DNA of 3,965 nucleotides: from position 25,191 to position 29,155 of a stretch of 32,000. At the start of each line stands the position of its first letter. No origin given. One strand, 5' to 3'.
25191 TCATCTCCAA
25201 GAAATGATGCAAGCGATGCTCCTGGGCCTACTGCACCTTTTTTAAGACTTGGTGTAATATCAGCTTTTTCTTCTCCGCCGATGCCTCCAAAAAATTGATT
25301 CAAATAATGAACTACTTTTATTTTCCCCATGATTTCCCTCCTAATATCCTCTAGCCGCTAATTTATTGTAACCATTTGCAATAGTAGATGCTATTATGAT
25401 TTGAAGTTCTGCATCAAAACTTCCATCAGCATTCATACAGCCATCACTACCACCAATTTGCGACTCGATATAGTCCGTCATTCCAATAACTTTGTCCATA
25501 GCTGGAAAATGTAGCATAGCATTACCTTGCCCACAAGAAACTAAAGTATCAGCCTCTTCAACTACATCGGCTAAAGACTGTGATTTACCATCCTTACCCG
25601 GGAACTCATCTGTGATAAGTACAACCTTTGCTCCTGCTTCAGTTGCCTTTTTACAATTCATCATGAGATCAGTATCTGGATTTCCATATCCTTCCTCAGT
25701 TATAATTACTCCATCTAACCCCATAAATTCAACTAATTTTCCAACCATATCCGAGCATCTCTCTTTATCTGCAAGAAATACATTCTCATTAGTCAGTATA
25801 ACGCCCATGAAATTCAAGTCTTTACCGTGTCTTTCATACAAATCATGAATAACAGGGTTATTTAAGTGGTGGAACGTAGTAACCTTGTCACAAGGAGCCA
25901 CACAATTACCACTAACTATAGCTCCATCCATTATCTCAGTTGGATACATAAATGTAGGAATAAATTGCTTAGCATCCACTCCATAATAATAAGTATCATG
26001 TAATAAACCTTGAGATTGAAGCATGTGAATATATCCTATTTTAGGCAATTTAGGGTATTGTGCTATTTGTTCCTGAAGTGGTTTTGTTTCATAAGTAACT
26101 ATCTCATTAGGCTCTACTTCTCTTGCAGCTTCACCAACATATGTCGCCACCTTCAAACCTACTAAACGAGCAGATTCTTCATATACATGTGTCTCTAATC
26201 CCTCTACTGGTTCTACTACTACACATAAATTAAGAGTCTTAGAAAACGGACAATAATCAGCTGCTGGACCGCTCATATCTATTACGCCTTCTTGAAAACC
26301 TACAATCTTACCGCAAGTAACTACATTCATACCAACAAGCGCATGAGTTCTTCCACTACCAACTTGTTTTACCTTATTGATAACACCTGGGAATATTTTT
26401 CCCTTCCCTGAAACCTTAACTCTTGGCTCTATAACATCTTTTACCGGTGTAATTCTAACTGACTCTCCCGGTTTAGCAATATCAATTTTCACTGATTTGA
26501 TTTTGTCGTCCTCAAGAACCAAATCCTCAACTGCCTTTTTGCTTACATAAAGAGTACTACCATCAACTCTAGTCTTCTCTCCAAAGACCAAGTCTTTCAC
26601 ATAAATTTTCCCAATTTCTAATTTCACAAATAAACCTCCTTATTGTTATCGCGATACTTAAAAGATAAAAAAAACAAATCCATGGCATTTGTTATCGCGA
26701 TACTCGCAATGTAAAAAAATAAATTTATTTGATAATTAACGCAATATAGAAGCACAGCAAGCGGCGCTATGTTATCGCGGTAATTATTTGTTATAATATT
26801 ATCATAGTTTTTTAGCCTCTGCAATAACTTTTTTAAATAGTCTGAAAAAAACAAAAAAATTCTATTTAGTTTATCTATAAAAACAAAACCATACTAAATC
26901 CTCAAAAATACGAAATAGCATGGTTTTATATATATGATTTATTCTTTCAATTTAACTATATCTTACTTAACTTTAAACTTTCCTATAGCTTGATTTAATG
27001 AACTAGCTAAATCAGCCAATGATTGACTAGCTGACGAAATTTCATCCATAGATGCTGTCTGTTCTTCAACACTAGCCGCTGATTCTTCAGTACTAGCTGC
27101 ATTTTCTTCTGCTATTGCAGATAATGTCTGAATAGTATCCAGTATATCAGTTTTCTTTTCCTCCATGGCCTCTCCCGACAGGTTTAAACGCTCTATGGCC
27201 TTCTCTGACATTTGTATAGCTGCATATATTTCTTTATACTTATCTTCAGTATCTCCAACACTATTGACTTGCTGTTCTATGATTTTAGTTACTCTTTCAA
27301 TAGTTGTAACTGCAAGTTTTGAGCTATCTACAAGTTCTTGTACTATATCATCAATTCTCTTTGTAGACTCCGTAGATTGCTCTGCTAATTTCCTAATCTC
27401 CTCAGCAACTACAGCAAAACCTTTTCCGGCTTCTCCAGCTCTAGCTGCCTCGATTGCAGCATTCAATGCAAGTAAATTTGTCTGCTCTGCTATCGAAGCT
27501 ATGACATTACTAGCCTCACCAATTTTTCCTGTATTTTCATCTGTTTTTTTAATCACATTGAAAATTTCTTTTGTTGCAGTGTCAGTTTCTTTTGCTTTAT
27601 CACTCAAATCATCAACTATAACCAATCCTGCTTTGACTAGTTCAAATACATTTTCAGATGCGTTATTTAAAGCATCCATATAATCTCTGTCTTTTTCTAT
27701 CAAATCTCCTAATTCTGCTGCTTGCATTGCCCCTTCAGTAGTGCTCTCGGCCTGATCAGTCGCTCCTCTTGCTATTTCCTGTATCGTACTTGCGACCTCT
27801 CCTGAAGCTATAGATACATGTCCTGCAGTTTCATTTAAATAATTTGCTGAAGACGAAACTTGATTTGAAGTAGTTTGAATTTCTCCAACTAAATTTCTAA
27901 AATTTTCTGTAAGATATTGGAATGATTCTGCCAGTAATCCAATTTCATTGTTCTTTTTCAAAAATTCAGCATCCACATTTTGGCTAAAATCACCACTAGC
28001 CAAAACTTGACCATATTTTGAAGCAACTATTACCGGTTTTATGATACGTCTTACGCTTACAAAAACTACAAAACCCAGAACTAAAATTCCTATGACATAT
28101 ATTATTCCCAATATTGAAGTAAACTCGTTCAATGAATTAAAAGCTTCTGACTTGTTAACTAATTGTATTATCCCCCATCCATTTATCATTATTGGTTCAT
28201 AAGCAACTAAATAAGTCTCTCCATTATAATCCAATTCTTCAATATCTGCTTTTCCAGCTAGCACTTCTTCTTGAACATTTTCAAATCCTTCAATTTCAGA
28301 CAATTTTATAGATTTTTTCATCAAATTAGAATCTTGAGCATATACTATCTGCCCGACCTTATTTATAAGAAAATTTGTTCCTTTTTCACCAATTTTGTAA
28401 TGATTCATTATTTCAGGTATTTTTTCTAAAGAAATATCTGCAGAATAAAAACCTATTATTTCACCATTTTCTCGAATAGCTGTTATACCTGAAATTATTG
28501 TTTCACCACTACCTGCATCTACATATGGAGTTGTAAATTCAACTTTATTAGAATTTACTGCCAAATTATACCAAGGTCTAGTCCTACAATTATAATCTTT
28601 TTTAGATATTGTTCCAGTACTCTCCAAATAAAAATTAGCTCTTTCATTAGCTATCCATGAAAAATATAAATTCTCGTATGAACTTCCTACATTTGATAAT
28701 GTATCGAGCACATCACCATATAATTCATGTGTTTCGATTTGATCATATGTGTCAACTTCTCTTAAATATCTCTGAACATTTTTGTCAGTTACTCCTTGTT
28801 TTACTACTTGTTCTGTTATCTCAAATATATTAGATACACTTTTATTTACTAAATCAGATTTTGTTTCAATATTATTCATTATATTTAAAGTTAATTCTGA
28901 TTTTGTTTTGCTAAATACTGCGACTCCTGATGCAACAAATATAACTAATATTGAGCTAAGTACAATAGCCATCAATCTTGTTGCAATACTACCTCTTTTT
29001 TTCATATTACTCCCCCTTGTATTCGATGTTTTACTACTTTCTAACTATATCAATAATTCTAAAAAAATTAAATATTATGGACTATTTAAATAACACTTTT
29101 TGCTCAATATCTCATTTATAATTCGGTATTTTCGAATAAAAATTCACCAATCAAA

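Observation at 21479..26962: Orphan protein-B-type Stickland reductase cassette: grdE-like, Sec-grdB-like, grdX, YkvI-family transporter and TetR, without grdA/grdCD/trx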

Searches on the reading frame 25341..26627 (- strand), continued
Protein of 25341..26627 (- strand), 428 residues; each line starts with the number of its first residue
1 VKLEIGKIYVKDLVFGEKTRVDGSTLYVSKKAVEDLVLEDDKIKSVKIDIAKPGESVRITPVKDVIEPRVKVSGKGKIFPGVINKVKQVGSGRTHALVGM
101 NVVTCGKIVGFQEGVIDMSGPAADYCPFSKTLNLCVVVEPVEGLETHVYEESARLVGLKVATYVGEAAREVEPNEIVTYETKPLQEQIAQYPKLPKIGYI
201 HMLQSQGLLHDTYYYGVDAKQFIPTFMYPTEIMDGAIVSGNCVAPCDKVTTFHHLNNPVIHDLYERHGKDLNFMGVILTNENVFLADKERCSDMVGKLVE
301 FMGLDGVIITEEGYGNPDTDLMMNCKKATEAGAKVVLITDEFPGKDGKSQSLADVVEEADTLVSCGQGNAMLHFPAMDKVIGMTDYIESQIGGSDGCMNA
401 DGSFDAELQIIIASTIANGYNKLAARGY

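Call 40: search_protein_families(library=pfam, proteins=[L006:7243-8706:+, L021:7923-9296:-, L010:12474-13349:+, L010:13457-14230:-, L007:13343-14200:+], max_evalue=0.0001)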
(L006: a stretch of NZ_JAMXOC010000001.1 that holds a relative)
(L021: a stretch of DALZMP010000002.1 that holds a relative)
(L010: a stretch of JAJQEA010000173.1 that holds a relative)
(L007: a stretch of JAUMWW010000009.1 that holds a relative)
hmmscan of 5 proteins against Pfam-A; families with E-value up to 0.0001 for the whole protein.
L006:7243-8706:+ (487 aa): 1 family
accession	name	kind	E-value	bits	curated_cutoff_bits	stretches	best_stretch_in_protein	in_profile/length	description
PF00209.24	SNF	-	1.2e-54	186.3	27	2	178-480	178-478/524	Sodium:neurotransmitter symporter family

L021:7923-9296:- (457 aa): 7 families
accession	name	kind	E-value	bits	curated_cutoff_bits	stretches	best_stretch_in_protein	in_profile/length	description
PF00158.32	Sigma54_activat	-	7.6e-63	211.6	20.2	1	145-308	4-167/168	Sigma-54 interaction domain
PF25601.1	AAA_lid_14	-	3.5e-20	72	27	1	314-386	1-73/87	AAA+ ATPase lid domain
PF14532.12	Sigma54_activ_2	-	1.9e-16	61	25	1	146-313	4-138/138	Sigma-54 interaction domain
PF02954.25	HTH_8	-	1.3e-07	31.7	22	1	417-453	6-42/42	Bacterial regulatory protein, Fis family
PF01078.27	Mg_chelatase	-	3.1e-06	27.2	20.3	1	162-284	21-158/207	Magnesium chelatase, subunit ChlI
PF07728.20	AAA_5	-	6.1e-06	26.7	22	1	165-284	1-123/139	AAA domain (dynein-related subfamily)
PF07724.20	AAA_2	-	9.6e-05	22.9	27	0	163-277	3-115/166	AAA domain (Cdc48 subfamily)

L010:12474-13349:+ (291 aa): 2 families
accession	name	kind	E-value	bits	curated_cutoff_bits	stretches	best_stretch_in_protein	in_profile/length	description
PF08664.15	YcbB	-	3.5e-29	102.1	27.4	1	166-284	2-136/136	YcbB domain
PF00072.30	Response_reg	-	2.1e-12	47.6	30.2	1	3-113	1-109/111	Response regulator receiver domain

L010:13457-14230:- (257 aa): 2 families
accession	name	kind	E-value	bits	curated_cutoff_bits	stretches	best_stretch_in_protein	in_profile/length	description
PF02769.27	AIRS_C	-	4.9e-18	66.2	23.1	1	77-256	1-155/156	AIR synthase related protein, C-terminal domain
PF00586.29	AIRS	-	2.6e-09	37.9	24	1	2-65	48-112/112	AIR synthase related protein, N-terminal domain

L007:13343-14200:+ (285 aa): 3 families
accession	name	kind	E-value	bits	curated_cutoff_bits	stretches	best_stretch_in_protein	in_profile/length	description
PF00005.33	ABC_tran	-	1.3e-30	107.2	25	1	30-176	2-137/137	ABC transporter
PF02463.25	SMC_N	-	6.3e-11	42.6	40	1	39-218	24-209/220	RecF/RecN/SMC N terminal domain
PF13304.12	AAA_21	-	1.1e-06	29.4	27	0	147-206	237-298/304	AAA domain, putative AbiEii toxin, Type IV TA system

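Call 55: search_dna_similar(query=window:25341-26627:-, collection=plasmids, mode=protein, max_rows=30)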
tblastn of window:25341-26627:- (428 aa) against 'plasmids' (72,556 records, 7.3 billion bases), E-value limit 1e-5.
Records with a match: 22; places in all: 32; records where one place covers at least 80% of the query: 6.
Best place of each record, by identity: 60-80% 1; <60% 21.
By first word of the organism name: Terrisporobacter 8; Enterococcus 6; Ligilactobacillus 5; Peptoclostridium 1; Acetoanaerobium 1; Photobacterium 1.
By predicted mobility (MOB-suite, as given by PLSDB): non-mobilizable 19; mobilizable 3.
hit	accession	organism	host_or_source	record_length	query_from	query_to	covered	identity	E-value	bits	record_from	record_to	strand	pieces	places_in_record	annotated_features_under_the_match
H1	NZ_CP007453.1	Peptoclostridium acidaminophilum DSM 3953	black mud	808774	1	428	100%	78.0%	0e+0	714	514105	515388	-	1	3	grdG: sarcosine reductase complex component B subunit alpha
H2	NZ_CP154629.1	Acetoanaerobium noterae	cell culture,Sludge of a digestion ...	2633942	1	428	100%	57.7%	2e-162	513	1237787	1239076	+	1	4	none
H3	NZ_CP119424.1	Photobacterium sp. DA100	-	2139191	1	427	100%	55.5%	2e-152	484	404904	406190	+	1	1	none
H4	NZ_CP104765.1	Enterococcus raffinosus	Homo sapiens,urine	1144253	1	399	93%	39.1%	8e-86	293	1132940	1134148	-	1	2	record has no annotation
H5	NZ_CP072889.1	Enterococcus raffinosus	stream/river surface water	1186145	1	399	93%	39.1%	8e-86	293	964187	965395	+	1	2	record has no annotation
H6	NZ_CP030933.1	Enterococcus gilvus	cow,milk,milk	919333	1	382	89%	39.2%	4e-85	291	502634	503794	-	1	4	glycine/sarcosine/betaine reductase component B subunit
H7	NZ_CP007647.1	Ligilactobacillus salivarius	swine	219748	10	339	77%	25.0%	6e-14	82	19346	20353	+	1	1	prdA: D-proline reductase (dithiol) proprotein PrdA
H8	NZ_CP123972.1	Ligilactobacillus salivarius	pure culture,pig intestine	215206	10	339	77%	25.0%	1e-13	81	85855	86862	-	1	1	prdA: D-proline reductase (dithiol) proprotein PrdA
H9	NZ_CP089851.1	Ligilactobacillus salivarius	Pig,faecal sample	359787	10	339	77%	25.0%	1e-13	81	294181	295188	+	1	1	prdA: D-proline reductase (dithiol) proprotein PrdA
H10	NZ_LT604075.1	Ligilactobacillus salivarius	-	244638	10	339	77%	25.0%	1e-13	81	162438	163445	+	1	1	prdA: D-proline reductase (dithiol) proprotein PrdA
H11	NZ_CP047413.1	Ligilactobacillus salivarius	Equus caballus,Isolated and purified ...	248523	10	339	77%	25.0%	3e-13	80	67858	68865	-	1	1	prdA: D-proline reductase (dithiol) proprotein PrdA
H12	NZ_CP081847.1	Enterococcus raffinosus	Homo sapiens,feces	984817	10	336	76%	25.1%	8e-13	78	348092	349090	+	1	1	prdA: D-proline reductase (dithiol) proprotein PrdA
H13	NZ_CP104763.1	Enterococcus raffinosus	-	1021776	10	336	76%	25.1%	8e-13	78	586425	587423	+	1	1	record has no annotation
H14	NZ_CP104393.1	Enterococcus raffinosus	fermented food (Meju)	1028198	10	336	76%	25.1%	8e-13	78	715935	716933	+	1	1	record has no annotation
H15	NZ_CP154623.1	Terrisporobacter petrolearius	cell culture,River marsh sediment from ...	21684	16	336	75%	23.5%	2e-10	71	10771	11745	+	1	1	prdA: D-proline reductase (dithiol) proprotein PrdA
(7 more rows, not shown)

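Call 56: get_annotated_region(hit=H1, flank=12000)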
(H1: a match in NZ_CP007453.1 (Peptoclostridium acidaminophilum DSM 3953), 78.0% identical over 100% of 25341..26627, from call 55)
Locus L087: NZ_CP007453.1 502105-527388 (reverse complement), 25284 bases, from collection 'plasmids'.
description: Peptoclostridium acidaminophilum DSM 3953 strain al-2 plasmid EAL2_808p, complete sequence
organism: Peptoclostridium acidaminophilum DSM 3953 (NCBI taxid 1286171)
taxonomy: Bacteria; Bacillota; Clostridia; Peptostreptococcales; Peptoclostridiaceae; Peptoclostridium; Peptoclostridium acidaminophilum; Peptoclostridium acidaminophilum DSM 3953
host: -; source: black mud; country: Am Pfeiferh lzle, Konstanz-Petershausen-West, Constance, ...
typing (MOB-suite, as given by PLSDB): non-mobilizable
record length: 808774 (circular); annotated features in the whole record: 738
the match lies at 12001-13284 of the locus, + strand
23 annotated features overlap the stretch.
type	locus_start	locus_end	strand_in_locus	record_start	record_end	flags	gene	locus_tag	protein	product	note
CDS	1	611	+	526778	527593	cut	-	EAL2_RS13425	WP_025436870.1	alpha/beta hydrolase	-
CDS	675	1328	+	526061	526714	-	-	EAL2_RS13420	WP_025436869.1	hypothetical protein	-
CDS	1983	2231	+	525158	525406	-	-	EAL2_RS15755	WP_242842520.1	hypothetical protein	-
CDS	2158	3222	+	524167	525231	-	ltrA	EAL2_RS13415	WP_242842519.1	group II intron reverse transcriptase/maturase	GO:0000373 - Group II intron splicing [Evidence IEA]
CDS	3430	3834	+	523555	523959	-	tnpA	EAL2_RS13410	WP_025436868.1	IS200/IS605 family transposase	-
CDS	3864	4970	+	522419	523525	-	tnpB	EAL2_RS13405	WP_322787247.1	IS200/IS605 family element RNA-guided endonuclease TnpB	-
CDS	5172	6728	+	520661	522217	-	-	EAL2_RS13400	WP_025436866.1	hypothetical protein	-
CDS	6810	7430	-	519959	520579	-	-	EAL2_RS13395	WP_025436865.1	DUF2202 domain-containing protein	-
CDS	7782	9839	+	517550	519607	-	-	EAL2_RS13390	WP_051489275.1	transporter substrate-binding domain-containing protein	-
CDS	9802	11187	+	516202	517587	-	-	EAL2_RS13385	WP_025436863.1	sigma-54 dependent transcriptional regulator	GO:0006355 - regulation of DNA-templated transcription [Evidence IEA]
CDS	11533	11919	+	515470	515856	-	-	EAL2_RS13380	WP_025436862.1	GrdX family protein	-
CDS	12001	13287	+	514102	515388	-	grdG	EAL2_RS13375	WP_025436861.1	sarcosine reductase complex component B subunit alpha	-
CDS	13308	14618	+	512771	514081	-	grdF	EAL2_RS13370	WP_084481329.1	sarcosine reductase complex component B subunit beta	-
CDS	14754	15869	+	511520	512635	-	-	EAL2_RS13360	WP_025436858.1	hypothetical protein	-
CDS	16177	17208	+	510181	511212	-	namA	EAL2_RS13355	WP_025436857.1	NADPH dehydrogenase NamA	-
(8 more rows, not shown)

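Call 65: search_protein_families(library=ncbifam, proteins=[L087:12001-13287:+], max_evalue=1e-100)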
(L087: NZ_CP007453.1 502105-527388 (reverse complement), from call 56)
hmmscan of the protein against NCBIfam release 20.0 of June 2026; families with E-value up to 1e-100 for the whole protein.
L087:12001-13287:+ (428 aa): 1 family
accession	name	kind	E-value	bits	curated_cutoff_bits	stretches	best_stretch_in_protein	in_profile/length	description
NF040793.1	sarcosine_GrdG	exception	1e-265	881.2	780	1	1-428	1-428/428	sarcosine reductase complex component B subunit alpha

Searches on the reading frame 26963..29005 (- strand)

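Call 10: search_protein_families(library=ncbifam, proteins=[window:26963-29005:-], max_evalue=1)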
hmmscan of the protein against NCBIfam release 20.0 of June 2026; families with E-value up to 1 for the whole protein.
window:26963-29005:- (680 aa): 13 families
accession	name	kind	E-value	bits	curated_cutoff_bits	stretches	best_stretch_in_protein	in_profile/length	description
NF058645.1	MCPCtpMPsAe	equivalog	3.9e-30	105.1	900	1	294-679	203-558/558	methyl-accepting chemotaxis protein CtpM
NF047851.1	MCPCitTducer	equivalog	2e-26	93.2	900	1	189-614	93-479/553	methyl-accepting chemotaxis citrate transducer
NF041847.1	transduc_aer2_vibrio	equivalog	1.1e-22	80.1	1200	1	372-616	482-719/804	aerotaxis transducer Aer2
NF011615.0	PRK15041.1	equivalog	2.7e-22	79.1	947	1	298-614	195-480/554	methyl-accepting chemotaxis protein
NF011622.0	PRK15048.1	equivalog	6.3e-21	75.1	900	1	364-660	238-513/553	methyl-accepting chemotaxis protein II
NF007309.0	PRK09793.1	equivalog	2.6e-20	72.9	903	1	304-643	197-498/533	methyl-accepting chemotaxis protein IV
NF050802.1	AspChtxCcaA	equivalog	8e-18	64.1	1300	2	429-607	513-684/700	aspartate chemotaxis receptor CcaA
NF053592.1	HK_near_YfiR_like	equivalog_domain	1.2e-06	28.3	194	1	256-363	109-215/223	sensor histidine kinase, YfiR-like protein-associated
NF040691.1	MtrAB_MtrB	equivalog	6.3e-06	25.5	450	1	295-381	186-269/507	MtrAB system histidine kinase MtrB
TIGR02168.1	SMC_prok_B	equivalog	0.00023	19.1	567.35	1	342-672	589-924/1181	chromosome segregation protein SMC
TIGR02169.1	SMC_prok_A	equivalog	0.0084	13.8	729.4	1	469-675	686-893/1165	chromosome segregation protein SMC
TIGR00996.1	Mtu_fam_mce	paralog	0.034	13.4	140.5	1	428-510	165-247/291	MCE family protein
NF002572.0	PRK02224.1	equivalog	0.14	10.4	1087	0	367-668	324-596/888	DNA double-strand break repair ATPase Rad50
